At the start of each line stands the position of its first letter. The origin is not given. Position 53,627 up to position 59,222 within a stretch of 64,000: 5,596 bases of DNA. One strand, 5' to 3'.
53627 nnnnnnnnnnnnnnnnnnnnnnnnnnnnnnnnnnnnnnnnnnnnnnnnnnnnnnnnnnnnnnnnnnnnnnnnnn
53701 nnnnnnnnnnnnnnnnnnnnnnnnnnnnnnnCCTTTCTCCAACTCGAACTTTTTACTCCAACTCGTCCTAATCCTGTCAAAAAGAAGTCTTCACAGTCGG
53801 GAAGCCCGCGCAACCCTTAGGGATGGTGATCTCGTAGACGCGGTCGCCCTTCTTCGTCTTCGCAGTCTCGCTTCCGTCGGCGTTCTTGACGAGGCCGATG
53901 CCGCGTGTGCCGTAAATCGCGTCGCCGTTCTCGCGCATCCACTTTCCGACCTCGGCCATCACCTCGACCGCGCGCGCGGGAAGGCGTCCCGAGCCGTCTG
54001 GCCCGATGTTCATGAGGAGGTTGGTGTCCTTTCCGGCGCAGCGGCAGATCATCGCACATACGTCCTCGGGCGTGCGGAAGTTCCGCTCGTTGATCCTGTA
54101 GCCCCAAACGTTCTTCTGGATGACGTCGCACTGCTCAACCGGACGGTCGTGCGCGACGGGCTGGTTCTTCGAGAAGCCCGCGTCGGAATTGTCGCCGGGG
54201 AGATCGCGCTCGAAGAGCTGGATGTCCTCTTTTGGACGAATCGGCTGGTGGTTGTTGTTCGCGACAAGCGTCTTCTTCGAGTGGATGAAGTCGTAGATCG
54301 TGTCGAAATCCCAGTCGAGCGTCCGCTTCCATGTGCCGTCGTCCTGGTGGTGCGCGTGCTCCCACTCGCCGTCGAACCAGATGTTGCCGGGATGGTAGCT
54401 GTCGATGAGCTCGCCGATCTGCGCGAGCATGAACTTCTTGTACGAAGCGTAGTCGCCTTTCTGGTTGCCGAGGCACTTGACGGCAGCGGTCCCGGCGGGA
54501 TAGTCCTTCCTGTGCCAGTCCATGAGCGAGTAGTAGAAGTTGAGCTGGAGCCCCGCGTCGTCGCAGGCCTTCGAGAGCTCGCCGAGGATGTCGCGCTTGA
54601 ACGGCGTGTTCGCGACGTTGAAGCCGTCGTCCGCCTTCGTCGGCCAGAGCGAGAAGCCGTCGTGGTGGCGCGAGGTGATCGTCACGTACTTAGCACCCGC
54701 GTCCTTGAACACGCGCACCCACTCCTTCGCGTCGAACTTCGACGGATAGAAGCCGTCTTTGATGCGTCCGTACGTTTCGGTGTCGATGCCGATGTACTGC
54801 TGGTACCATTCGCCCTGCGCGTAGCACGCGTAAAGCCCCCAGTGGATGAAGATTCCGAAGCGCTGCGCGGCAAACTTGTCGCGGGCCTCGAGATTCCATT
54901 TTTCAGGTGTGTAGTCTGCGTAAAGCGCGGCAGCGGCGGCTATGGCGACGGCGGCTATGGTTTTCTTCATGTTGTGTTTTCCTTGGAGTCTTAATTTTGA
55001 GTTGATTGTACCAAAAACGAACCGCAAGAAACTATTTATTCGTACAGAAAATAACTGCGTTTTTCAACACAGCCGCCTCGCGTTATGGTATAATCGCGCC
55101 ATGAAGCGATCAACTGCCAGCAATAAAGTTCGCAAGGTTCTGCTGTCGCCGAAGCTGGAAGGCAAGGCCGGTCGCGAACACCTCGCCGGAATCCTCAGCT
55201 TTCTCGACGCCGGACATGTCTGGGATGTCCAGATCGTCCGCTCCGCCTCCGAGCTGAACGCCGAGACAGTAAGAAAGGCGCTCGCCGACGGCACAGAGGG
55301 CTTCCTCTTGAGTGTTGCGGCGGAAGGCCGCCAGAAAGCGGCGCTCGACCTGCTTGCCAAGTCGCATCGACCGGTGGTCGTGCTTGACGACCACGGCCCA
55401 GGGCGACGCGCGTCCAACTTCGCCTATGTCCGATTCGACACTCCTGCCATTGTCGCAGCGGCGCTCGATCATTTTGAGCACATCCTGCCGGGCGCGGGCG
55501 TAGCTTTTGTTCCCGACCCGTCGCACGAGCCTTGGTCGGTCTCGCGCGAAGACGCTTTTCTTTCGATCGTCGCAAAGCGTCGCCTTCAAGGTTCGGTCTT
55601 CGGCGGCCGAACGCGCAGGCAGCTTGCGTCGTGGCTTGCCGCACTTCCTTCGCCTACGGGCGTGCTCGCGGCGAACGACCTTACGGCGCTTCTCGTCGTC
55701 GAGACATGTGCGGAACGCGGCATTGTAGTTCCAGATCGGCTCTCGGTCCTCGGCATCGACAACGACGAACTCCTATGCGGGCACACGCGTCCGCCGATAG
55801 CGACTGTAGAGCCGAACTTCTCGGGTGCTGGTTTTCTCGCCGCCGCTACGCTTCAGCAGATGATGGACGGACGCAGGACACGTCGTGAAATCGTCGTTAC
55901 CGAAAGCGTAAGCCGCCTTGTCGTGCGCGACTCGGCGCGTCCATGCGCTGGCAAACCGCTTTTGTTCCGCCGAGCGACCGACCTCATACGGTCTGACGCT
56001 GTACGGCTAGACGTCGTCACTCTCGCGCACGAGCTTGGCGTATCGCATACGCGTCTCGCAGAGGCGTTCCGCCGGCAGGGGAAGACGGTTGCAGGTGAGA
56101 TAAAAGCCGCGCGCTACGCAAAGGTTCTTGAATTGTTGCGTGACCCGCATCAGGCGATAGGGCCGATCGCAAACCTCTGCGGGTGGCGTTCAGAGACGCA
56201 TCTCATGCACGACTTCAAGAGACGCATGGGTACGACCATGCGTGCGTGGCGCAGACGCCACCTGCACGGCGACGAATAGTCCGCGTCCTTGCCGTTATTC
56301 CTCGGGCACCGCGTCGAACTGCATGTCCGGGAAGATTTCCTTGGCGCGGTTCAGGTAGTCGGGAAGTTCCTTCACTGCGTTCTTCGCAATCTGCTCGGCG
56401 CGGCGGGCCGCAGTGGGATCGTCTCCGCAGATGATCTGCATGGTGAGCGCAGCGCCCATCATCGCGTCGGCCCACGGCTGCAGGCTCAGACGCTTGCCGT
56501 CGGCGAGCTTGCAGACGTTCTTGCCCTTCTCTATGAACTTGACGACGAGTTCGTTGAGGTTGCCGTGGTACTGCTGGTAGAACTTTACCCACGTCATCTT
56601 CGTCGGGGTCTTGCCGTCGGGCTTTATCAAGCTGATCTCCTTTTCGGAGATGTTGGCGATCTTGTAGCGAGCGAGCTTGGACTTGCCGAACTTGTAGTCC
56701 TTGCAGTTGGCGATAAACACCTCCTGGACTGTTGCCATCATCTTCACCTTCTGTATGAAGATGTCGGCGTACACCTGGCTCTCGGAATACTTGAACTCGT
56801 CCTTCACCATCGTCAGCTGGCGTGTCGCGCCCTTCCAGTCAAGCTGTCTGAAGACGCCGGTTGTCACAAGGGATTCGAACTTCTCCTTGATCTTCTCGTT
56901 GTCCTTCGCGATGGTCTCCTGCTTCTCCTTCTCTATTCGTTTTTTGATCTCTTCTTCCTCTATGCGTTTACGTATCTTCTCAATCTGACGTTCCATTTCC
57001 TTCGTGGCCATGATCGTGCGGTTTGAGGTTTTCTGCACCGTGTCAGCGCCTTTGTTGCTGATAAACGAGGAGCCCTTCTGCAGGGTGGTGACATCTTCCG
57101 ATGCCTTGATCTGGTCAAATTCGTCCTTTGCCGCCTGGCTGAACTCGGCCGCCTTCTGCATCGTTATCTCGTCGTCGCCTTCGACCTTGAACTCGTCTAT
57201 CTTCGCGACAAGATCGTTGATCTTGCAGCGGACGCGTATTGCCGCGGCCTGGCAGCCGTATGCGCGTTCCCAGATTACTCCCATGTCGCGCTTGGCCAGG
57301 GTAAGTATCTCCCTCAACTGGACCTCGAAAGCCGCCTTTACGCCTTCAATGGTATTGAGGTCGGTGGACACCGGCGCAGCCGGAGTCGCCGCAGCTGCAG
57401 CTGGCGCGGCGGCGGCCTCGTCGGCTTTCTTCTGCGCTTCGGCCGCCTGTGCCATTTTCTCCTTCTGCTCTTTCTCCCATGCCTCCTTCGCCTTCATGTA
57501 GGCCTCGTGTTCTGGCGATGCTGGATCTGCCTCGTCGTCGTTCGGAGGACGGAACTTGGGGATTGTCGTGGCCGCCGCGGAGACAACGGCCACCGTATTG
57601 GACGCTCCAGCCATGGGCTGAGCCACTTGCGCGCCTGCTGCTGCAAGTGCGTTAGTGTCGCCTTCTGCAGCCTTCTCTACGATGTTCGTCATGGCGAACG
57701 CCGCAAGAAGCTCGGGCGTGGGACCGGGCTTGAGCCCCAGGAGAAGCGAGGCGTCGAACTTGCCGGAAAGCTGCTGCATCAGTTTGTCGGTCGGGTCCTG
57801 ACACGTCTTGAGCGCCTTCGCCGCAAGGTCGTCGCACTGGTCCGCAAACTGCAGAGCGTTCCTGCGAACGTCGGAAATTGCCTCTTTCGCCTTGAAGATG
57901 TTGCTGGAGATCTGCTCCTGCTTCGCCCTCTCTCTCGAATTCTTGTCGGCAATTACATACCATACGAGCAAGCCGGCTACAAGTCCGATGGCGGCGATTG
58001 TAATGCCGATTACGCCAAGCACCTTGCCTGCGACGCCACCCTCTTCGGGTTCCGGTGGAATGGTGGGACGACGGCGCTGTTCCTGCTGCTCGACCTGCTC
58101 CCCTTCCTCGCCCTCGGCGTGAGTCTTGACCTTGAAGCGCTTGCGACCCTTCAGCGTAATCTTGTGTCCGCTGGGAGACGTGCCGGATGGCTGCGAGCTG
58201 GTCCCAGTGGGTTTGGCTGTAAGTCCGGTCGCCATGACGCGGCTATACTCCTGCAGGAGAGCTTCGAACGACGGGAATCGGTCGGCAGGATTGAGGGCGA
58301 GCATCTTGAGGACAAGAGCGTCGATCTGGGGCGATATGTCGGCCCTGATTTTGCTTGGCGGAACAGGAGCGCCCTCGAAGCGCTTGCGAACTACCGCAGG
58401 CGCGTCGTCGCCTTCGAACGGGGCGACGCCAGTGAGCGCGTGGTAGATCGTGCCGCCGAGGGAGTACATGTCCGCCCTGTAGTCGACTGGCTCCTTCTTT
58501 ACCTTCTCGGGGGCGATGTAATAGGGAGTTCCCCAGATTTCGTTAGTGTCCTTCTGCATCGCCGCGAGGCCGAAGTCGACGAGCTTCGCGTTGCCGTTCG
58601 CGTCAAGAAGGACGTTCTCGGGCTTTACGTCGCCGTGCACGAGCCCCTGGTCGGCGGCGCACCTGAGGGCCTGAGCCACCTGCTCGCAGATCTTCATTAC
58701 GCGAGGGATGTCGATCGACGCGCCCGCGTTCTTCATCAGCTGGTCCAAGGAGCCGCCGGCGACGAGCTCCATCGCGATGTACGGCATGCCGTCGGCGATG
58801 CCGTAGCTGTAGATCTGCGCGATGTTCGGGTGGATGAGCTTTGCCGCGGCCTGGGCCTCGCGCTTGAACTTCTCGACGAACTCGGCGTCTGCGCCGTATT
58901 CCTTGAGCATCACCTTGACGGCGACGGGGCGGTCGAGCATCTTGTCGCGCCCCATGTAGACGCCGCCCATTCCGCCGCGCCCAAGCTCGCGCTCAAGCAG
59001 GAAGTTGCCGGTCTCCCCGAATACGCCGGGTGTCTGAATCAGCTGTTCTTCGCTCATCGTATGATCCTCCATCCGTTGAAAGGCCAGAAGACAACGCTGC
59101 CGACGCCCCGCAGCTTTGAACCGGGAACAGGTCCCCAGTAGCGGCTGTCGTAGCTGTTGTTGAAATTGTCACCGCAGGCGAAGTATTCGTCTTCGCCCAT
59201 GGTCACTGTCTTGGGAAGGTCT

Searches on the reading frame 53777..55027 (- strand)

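Call 89: search_protein_families(library=pfam, proteins=[window:53777-55027:-], max_evalue=0.00001)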
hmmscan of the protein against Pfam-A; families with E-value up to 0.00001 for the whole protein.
window:53777-55027:- (416 aa): 1 family
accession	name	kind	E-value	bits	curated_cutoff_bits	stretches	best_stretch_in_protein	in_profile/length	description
PF01120.23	Alpha_L_fucos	-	5.6e-87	292.8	25.2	1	32-369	7-345/345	Alpha-L-fucosidase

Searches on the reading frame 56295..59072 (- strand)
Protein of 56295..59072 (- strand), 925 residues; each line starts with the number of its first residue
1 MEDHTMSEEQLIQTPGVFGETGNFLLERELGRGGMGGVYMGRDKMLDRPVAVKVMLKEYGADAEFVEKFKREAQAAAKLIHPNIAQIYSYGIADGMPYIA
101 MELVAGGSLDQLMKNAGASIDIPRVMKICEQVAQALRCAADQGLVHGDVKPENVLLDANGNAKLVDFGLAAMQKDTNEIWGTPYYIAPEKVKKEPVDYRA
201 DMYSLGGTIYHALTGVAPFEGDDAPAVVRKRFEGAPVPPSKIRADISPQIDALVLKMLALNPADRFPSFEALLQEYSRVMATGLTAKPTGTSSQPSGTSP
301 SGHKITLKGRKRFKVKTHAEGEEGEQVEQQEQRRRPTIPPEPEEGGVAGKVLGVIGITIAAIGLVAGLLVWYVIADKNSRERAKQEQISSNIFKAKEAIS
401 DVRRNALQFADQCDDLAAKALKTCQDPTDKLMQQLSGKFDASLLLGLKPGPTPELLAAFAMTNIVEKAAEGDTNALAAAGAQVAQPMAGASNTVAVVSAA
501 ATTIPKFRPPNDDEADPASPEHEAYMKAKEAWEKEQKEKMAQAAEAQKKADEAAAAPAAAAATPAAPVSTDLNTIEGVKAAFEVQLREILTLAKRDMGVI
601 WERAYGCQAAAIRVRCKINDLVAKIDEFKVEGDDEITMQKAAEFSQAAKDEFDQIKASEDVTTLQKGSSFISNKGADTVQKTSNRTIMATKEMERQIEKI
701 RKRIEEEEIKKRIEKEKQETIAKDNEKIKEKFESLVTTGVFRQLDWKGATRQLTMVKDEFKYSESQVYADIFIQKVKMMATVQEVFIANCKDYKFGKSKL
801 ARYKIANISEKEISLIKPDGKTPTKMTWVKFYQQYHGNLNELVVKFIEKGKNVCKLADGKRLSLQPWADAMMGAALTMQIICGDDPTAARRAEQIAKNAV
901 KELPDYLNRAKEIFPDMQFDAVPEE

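Call 89: search_protein_families(library=pfam, proteins=[window:56295-59072:-], max_evalue=0.00001)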
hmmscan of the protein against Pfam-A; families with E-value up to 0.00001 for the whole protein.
window:56295-59072:- (925 aa): 4 families
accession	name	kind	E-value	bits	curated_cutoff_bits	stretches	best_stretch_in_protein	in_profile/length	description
PF00069.31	Pkinase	-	2.1e-47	162.2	31.7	1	26-274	3-260/263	Protein kinase domain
PF07714.23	PK_Tyr_Ser-Thr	-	4.7e-33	115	23.1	1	26-274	3-256/258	Protein tyrosine and serine/threonine kinase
PF03109.22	ABC1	-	1e-06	28.5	22.9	1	59-173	110-217/244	ABC1 atypical kinase-like domain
PF01636.29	APH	-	2.6e-06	27.8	23.2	0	133-172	162-199/239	Phosphotransferase enzyme family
